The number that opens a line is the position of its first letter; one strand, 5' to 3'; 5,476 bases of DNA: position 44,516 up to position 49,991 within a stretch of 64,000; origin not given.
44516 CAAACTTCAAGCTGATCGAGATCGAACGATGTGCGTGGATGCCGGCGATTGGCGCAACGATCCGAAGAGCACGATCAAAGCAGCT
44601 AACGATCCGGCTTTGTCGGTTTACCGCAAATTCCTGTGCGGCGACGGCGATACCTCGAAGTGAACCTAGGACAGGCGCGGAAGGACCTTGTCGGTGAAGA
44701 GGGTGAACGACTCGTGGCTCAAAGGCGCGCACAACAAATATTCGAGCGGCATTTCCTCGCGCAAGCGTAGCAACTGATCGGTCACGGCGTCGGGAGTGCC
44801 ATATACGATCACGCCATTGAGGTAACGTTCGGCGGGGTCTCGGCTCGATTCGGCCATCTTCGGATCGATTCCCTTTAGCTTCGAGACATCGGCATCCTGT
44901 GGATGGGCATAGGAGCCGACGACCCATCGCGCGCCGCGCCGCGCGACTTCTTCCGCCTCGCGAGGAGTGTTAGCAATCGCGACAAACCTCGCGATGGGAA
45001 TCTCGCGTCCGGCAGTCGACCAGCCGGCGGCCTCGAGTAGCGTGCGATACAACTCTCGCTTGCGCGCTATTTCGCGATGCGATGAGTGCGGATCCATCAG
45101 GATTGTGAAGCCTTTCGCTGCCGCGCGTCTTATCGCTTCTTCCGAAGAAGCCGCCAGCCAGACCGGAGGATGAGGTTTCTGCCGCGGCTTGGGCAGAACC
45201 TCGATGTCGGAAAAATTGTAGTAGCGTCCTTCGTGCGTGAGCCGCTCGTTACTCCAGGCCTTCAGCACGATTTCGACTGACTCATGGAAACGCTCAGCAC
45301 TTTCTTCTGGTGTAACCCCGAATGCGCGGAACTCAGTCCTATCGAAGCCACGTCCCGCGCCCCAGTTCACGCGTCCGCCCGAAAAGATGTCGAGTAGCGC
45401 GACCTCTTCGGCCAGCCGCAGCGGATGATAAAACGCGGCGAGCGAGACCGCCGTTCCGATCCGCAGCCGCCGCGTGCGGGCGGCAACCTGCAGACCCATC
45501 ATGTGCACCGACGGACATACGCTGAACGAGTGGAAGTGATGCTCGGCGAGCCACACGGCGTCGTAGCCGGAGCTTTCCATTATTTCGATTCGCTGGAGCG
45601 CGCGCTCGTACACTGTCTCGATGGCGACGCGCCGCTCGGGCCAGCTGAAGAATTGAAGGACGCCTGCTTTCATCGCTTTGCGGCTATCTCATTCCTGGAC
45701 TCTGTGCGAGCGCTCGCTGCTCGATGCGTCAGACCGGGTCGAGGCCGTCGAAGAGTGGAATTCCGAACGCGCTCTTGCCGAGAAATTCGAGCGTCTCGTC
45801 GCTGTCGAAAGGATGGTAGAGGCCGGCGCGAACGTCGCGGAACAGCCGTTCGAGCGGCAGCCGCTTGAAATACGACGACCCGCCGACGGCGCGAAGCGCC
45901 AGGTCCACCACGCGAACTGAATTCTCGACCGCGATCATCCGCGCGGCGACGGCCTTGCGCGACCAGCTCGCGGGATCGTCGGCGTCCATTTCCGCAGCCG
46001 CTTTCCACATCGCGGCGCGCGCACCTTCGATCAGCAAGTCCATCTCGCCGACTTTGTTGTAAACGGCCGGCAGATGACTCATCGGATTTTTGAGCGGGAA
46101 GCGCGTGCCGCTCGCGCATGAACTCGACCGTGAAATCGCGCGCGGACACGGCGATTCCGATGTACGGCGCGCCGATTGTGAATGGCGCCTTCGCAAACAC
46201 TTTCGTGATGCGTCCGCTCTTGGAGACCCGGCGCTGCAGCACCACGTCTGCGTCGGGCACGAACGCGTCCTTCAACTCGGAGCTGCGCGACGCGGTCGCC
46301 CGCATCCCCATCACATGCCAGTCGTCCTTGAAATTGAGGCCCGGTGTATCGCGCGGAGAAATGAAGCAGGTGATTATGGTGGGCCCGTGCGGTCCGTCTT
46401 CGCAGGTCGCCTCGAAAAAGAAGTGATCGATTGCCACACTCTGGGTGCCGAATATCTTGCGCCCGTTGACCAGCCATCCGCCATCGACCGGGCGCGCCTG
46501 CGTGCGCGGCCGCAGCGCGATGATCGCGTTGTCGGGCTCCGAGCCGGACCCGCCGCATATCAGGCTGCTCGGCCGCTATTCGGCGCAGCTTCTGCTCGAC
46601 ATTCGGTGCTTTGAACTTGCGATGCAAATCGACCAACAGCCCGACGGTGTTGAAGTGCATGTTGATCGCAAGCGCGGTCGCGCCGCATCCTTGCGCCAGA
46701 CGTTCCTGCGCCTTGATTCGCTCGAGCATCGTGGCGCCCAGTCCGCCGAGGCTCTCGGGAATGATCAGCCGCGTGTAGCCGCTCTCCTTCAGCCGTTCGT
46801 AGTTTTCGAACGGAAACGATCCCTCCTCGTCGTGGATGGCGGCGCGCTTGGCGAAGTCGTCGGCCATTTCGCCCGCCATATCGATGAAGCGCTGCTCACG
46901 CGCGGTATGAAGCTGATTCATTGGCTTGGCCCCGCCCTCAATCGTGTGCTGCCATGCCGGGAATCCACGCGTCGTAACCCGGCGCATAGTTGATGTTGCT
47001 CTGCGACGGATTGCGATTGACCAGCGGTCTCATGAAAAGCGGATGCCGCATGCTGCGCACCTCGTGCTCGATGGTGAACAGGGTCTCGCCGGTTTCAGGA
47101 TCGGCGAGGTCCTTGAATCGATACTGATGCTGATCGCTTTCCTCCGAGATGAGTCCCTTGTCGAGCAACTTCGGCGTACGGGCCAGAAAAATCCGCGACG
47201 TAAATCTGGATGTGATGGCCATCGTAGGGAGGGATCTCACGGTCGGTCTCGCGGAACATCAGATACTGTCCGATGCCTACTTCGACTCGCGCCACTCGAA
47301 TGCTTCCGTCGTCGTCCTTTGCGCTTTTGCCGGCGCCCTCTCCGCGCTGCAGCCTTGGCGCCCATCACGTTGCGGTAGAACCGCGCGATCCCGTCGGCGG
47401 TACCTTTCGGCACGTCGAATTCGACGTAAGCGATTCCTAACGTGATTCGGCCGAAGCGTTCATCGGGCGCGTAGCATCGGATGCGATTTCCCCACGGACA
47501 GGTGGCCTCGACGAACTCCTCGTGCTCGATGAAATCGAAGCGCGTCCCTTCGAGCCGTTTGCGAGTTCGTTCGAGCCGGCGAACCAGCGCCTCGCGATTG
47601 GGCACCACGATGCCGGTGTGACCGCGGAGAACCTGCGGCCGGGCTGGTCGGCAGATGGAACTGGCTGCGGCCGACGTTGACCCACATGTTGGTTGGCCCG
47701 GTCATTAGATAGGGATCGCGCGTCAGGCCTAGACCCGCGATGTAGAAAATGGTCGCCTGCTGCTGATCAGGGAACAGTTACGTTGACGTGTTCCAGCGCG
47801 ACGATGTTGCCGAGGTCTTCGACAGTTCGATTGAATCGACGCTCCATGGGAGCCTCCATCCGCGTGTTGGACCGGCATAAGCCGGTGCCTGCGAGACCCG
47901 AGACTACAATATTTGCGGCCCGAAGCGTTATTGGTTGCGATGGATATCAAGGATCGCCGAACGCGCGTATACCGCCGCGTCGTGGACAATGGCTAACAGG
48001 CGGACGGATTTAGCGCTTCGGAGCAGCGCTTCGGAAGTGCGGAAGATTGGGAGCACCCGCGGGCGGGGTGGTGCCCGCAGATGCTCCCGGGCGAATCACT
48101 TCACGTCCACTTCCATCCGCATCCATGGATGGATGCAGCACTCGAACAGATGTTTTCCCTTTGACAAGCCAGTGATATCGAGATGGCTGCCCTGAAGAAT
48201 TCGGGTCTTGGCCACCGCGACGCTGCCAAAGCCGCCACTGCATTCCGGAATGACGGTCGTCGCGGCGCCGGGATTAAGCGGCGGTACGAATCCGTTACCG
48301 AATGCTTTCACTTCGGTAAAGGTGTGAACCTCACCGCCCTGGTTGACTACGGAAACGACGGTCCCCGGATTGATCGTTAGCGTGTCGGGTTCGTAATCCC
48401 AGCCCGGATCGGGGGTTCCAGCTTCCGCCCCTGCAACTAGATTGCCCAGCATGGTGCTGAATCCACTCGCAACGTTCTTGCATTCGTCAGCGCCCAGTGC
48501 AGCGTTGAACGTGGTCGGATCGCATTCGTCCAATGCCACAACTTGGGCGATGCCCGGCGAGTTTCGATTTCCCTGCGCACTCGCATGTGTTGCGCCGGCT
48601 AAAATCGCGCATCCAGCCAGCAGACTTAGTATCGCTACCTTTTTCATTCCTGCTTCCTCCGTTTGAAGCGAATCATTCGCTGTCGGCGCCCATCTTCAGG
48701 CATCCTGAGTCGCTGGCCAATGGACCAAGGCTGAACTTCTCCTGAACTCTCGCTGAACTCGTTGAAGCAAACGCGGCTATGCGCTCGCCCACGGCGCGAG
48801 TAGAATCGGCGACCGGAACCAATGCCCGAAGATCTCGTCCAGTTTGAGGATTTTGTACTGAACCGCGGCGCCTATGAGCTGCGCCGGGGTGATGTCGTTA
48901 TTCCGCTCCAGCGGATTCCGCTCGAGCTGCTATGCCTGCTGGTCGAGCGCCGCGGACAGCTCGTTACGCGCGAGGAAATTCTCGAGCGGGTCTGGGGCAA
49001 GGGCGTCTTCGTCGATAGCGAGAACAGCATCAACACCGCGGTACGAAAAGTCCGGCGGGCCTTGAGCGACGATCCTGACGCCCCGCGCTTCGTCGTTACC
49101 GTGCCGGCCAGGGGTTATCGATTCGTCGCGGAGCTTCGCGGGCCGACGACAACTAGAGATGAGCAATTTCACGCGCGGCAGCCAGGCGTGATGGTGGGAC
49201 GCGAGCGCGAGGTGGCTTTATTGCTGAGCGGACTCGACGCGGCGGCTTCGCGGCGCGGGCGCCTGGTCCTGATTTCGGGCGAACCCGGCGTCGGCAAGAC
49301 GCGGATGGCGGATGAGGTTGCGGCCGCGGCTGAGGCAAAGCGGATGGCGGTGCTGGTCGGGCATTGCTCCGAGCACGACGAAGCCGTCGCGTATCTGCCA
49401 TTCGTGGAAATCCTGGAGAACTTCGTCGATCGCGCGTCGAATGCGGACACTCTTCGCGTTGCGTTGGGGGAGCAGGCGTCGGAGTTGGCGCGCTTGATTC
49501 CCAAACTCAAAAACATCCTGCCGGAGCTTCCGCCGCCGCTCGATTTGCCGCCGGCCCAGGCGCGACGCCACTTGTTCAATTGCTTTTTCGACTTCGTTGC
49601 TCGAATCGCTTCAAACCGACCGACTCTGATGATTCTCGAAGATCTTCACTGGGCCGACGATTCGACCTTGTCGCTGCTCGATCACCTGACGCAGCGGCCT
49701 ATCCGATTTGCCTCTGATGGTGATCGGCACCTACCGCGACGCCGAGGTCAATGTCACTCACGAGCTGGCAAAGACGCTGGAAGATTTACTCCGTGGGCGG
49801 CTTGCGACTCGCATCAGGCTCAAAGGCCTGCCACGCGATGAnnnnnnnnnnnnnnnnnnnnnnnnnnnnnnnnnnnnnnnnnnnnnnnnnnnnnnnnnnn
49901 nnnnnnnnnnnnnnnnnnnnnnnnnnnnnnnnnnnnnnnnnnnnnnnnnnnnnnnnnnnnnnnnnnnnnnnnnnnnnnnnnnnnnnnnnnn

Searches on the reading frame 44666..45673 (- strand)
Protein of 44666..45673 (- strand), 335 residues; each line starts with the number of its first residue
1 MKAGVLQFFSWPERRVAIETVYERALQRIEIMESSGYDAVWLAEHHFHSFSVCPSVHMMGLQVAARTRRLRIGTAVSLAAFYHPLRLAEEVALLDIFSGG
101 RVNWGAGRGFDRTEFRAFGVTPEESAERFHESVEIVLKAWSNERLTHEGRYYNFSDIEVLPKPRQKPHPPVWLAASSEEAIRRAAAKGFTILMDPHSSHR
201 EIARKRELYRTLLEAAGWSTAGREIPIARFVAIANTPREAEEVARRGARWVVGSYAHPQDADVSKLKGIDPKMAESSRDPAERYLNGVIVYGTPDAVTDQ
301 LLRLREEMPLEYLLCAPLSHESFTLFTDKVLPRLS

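Call 60: search_protein_families(library=pfam, proteins=[window:44666-45673:-], max_evalue=0.001)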
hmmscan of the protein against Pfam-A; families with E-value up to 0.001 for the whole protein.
window:44666-45673:- (335 aa): 1 family
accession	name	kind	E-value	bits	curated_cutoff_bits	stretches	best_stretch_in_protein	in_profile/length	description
PF00296.26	Bac_luciferase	-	1.1e-62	212.7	27.9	1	2-306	2-309/314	Luciferase-like monooxygenase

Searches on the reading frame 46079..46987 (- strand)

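Call 58: search_protein_families(library=pfam, proteins=[window:46079-46987:-], max_evalue=0.01)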
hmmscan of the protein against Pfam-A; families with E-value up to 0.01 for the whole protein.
window:46079-46987:- (302 aa): 1 family
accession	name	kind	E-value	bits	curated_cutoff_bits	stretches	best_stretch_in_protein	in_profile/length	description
PF02771.21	Acyl-CoA_dh_N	-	2.1e-12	47.8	22.9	1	29-116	2-90/113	Acyl-CoA dehydrogenase, N-terminal domain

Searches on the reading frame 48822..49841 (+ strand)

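Call 58: search_protein_families(library=pfam, proteins=[window:48822-49841:+], max_evalue=0.01)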
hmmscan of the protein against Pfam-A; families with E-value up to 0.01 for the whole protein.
window:48822-49841:+ (339 aa): 9 families
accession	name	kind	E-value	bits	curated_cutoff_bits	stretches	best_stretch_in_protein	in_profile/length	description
PF13191.12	AAA_16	-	4e-30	105.9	32.6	1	125-292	3-158/167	AAA ATPase domain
PF00486.34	Trans_reg_C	-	4.3e-18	65.6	26.2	1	27-101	4-77/77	Transcriptional regulatory protein, C terminal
PF10923.14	BrxC_BrxD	-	6.9e-05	22.4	22.2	1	123-183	26-86/414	BREX system ATP-binding protein BrxC/D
PF20720.3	nSTAND3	-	8.1e-05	22.8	27.2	1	146-178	17-49/155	Novel STAND NTPase 3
PF13401.12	AAA_22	-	0.00011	23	27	1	145-289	4-107/130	AAA domain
PF13481.12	AAA_25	-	0.0014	18.7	27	0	144-192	31-78/195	AAA domain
PF13604.12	AAA_30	-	0.0017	18.6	27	1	140-230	12-81/191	AAA domain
PF00004.35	AAA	-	0.003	18.4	21.2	1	149-182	1-34/131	ATPase family associated with various cellular activities (AAA)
PF07728.20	AAA_5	-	0.0035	17.8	22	1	149-177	2-31/139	AAA domain (dynein-related subfamily)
